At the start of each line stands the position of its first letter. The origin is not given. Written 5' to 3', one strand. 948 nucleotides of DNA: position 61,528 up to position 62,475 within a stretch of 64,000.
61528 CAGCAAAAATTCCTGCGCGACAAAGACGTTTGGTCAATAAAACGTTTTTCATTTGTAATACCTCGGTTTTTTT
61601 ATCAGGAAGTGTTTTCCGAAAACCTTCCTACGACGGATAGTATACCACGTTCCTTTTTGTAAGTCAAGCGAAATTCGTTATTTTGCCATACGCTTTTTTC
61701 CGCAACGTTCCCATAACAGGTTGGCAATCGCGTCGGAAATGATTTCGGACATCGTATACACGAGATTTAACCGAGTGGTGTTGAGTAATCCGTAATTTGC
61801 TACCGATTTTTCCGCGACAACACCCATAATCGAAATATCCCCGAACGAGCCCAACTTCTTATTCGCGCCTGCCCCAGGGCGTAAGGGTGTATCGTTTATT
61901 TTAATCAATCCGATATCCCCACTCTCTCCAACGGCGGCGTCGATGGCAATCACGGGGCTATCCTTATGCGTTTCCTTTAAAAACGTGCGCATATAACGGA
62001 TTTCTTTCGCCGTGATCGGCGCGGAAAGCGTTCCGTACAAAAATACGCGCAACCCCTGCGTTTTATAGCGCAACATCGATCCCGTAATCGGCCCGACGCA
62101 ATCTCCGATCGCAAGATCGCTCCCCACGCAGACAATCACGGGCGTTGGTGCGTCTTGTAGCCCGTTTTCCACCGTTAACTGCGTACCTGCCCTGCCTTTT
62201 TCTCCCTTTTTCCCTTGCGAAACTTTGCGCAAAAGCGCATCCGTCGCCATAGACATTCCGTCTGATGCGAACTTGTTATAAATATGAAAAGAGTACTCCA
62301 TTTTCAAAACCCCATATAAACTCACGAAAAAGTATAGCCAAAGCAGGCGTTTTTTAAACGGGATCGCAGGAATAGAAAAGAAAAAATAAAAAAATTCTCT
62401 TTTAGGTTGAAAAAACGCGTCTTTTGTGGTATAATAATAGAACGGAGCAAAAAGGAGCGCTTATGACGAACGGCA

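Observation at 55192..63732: Origin neighbourhood without dnaA: rsmG-dnaN-rpmH-rnpA-yidD-yidC-jag run co-directionally between two DnaA-box regions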

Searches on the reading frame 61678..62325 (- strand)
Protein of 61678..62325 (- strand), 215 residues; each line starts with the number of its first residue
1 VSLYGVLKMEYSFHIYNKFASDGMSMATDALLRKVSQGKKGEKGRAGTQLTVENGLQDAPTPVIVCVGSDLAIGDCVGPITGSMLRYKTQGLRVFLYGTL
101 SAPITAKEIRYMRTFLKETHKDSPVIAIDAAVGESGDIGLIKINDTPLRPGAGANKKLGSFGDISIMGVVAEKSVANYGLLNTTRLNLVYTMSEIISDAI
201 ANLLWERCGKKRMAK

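Call 9: search_protein_families(library=ncbifam, proteins=[window:61678-62325:-])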
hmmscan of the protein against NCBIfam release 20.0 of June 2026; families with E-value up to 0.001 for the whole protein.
window:61678-62325:- (215 aa): 1 family
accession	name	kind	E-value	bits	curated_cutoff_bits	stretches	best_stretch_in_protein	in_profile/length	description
TIGR02841.1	spore_YyaC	equivalog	6.2e-34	117.1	84.9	1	63-200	4-140/140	spore protease YyaC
